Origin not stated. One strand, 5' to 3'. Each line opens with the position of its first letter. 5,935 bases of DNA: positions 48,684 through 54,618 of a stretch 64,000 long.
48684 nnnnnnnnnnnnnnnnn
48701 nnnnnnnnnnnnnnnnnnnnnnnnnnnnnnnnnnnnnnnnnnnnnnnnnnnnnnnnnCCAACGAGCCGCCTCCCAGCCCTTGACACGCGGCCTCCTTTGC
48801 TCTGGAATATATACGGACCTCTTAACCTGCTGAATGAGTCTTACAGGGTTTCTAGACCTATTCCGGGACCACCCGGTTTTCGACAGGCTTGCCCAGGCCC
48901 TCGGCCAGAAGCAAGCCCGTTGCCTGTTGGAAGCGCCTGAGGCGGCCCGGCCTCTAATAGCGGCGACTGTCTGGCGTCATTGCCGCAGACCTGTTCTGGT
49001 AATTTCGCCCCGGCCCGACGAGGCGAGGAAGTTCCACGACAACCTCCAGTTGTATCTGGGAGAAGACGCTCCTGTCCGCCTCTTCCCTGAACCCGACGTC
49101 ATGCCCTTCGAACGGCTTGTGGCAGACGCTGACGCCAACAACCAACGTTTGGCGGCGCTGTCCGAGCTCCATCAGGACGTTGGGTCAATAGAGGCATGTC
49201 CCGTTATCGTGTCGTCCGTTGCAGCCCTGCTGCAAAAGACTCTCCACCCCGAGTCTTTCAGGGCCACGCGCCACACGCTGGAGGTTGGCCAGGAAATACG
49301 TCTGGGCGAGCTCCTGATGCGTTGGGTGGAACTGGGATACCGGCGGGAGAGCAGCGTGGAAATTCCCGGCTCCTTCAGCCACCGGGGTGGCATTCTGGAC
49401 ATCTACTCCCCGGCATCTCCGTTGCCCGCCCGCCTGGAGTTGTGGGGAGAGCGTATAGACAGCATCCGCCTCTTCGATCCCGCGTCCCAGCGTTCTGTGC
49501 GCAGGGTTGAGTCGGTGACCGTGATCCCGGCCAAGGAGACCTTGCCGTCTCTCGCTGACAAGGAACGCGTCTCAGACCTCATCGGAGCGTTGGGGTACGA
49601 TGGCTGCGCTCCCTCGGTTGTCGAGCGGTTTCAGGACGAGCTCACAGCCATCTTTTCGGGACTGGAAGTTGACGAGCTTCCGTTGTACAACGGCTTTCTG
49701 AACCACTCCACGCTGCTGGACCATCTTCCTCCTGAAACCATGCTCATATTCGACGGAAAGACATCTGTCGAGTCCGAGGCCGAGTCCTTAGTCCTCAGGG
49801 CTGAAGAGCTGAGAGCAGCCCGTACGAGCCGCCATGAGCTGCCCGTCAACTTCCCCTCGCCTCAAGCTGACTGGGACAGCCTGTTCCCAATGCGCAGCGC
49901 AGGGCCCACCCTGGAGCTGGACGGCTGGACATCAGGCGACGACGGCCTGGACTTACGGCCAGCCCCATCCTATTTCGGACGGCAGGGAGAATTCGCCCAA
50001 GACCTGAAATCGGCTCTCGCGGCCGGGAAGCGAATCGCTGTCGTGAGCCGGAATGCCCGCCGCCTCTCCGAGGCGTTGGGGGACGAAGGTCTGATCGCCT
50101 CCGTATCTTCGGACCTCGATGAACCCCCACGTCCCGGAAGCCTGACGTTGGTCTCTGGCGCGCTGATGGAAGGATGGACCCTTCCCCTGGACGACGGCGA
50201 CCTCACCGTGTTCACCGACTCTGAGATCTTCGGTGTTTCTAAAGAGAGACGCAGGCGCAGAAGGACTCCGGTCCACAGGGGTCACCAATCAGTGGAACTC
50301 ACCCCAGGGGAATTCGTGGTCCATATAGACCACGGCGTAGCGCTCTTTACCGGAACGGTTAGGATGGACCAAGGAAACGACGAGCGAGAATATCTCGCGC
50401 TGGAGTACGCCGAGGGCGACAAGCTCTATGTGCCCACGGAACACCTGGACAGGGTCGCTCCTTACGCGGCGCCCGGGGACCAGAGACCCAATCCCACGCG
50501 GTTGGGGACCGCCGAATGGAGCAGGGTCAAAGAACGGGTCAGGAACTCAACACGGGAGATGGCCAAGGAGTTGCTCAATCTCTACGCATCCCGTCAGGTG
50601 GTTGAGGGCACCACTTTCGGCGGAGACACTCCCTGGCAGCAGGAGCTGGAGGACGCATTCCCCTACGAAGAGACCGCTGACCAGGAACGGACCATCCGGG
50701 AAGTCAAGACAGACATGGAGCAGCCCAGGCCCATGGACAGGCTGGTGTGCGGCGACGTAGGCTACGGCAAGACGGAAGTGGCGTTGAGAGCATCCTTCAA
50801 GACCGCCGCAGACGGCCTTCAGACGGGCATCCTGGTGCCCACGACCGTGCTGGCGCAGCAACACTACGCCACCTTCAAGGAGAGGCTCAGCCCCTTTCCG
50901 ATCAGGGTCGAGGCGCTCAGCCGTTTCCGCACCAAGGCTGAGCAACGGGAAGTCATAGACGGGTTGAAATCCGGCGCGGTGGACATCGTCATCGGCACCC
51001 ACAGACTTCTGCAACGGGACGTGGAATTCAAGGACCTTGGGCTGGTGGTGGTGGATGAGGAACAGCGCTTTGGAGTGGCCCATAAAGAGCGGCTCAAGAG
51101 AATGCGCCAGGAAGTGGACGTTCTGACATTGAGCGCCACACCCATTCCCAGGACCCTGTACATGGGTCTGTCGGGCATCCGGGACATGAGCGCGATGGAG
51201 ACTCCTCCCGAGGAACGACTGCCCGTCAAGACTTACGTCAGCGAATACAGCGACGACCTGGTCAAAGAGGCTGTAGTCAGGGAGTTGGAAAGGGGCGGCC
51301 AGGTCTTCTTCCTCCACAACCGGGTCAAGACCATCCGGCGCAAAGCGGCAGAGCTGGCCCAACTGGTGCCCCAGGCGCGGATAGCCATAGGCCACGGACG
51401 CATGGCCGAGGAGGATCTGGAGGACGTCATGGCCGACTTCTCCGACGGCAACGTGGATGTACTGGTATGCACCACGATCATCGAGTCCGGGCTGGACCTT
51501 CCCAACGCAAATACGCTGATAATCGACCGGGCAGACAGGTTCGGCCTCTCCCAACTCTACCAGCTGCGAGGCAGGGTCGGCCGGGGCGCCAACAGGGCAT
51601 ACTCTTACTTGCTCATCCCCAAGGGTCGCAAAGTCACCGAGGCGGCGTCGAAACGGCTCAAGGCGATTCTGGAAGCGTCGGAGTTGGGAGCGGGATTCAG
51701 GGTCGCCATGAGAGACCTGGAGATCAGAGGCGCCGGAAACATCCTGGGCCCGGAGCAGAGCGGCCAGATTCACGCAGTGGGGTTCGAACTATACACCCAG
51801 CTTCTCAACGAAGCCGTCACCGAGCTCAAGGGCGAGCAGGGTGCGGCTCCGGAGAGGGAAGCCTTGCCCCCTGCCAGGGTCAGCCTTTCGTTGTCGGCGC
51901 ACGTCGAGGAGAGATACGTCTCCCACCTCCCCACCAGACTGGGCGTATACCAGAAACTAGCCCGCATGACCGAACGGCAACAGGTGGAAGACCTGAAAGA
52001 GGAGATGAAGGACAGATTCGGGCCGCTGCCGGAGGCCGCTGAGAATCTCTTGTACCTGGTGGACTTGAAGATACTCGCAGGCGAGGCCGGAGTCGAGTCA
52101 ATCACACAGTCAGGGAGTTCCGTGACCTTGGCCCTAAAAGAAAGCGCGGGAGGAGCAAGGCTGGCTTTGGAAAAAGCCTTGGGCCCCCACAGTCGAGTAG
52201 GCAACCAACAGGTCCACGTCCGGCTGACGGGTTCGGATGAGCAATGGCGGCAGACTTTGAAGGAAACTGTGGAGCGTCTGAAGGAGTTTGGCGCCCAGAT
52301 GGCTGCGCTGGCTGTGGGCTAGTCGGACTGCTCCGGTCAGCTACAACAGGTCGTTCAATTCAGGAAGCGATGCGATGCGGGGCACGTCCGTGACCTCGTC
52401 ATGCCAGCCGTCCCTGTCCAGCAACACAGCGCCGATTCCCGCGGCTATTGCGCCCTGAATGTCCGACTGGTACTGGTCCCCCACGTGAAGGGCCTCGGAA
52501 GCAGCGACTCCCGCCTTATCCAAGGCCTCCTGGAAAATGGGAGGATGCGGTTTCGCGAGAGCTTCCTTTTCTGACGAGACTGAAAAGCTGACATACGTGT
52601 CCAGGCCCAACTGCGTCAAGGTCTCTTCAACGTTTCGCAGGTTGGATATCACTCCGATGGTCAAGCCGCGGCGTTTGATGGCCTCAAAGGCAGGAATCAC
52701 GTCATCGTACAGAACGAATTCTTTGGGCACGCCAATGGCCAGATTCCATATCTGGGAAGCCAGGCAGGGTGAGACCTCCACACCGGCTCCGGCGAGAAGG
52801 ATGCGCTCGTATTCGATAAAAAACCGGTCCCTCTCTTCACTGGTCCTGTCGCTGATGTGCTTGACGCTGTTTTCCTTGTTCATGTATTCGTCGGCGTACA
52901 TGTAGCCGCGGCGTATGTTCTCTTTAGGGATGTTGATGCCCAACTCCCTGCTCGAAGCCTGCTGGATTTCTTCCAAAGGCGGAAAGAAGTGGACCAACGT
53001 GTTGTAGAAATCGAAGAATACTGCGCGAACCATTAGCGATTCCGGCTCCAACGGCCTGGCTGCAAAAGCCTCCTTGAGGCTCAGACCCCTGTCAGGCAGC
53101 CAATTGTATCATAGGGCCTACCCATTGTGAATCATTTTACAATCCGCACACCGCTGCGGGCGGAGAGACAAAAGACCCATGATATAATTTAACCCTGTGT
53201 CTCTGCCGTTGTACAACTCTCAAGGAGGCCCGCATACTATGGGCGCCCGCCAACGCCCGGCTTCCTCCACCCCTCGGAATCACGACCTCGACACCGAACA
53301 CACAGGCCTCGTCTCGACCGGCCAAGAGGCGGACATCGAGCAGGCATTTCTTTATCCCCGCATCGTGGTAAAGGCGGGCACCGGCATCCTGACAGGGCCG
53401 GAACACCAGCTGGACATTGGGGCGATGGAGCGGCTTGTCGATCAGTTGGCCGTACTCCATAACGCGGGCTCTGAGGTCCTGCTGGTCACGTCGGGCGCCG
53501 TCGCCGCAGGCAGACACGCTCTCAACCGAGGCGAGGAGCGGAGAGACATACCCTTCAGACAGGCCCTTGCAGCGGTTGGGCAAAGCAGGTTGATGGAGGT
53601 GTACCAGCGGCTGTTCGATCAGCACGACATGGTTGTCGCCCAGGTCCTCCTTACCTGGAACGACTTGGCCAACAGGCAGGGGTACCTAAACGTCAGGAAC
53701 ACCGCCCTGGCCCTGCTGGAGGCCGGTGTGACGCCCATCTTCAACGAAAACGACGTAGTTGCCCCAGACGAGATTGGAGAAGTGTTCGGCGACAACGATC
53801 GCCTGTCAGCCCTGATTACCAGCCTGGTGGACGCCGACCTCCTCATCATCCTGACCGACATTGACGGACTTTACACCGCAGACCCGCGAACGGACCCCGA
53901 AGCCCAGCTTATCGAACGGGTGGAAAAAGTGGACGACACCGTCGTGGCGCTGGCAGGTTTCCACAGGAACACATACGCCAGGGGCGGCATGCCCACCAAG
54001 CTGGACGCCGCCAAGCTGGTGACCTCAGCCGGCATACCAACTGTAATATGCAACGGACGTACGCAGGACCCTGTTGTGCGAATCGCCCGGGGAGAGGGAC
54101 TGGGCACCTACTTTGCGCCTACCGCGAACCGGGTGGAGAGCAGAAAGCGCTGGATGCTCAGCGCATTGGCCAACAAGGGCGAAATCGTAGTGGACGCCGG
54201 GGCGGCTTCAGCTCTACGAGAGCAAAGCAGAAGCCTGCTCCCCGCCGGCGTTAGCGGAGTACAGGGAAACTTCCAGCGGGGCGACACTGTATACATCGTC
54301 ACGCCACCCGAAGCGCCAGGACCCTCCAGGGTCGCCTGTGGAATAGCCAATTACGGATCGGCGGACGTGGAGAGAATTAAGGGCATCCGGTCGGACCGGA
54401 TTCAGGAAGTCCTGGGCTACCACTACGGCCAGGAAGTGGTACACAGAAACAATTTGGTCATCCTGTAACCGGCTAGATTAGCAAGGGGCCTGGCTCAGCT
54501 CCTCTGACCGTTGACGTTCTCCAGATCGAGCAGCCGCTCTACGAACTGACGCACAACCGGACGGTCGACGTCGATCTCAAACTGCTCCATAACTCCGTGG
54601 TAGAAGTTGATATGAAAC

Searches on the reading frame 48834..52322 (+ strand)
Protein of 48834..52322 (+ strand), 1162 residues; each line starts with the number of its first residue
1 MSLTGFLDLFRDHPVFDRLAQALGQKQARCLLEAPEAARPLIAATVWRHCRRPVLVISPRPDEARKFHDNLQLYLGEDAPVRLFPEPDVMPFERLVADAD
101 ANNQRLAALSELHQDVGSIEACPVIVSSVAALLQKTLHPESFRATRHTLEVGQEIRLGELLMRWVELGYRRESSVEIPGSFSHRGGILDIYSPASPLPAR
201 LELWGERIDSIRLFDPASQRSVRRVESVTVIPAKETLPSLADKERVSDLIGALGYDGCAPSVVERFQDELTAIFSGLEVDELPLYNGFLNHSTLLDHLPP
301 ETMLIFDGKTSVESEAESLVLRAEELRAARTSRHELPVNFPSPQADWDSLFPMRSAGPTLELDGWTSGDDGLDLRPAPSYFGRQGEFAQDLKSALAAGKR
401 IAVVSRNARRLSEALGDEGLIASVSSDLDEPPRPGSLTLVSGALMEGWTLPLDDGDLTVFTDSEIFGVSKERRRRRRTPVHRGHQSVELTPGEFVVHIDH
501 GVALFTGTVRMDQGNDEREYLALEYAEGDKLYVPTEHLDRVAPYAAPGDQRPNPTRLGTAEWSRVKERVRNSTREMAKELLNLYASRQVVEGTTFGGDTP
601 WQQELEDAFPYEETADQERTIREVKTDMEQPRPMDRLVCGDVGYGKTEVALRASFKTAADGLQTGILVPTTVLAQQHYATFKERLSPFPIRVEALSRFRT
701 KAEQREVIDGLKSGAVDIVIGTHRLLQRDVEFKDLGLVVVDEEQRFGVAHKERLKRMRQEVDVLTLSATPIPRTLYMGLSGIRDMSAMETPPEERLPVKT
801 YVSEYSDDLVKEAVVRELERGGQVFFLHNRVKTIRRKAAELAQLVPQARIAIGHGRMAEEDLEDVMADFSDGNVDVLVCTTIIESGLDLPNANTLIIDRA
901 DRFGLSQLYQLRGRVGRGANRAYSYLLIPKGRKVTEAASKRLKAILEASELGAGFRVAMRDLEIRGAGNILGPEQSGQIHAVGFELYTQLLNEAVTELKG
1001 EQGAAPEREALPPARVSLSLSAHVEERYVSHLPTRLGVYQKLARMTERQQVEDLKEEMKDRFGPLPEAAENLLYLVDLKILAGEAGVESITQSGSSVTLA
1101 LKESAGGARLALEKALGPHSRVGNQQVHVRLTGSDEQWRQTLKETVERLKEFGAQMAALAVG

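Call 83: search_protein_families(library=pfam, proteins=[window:48834-52322:+], max_evalue=0.00001)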
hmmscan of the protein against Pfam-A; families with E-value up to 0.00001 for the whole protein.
window:48834-52322:+ (1162 aa): 5 families
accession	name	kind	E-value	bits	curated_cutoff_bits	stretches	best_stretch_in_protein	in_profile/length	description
PF00270.35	DEAD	-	6e-25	88.3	26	1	614-774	1-163/167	DEAD/DEAH box helicase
PF17757.6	UvrB_inter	-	3.3e-22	78.8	22.9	1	149-235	3-90/91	UvrB interaction domain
PF03461.20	TRCF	-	6.7e-22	78.1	25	1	1019-1104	2-87/95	TRCF domain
PF00271.37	Helicase_C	-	1.7e-21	77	23.5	1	813-917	5-108/110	Helicase conserved C-terminal domain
PF02559.22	CarD_TRCF_RID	-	1.9e-16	60.3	23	1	489-544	1-56/57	CarD-like/TRCF RID domain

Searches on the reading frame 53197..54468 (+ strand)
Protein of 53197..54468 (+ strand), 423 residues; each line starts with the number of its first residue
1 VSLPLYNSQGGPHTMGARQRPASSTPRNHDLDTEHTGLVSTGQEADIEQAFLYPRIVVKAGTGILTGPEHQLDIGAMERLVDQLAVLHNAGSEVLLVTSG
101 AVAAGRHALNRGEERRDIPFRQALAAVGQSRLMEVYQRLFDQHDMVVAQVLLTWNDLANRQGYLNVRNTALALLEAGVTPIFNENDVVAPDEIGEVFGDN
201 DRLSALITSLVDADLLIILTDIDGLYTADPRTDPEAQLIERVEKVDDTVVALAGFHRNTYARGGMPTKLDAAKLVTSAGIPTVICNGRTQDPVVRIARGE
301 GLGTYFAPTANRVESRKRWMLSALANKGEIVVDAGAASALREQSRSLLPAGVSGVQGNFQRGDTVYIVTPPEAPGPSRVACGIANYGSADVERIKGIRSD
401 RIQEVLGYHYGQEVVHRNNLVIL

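Call 83: search_protein_families(library=pfam, proteins=[window:53197-54468:+], max_evalue=0.00001)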
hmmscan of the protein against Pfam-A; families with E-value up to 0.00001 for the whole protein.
window:53197-54468:+ (423 aa): 2 families
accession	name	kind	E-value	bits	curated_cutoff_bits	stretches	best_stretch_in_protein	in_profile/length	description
PF00696.33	AA_kinase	-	4.2e-43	148.2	24.9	1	55-286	2-234/234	Amino acid kinase family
PF01472.26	PUA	-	2.6e-17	62.9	24.8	1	328-406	1-74/74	PUA domain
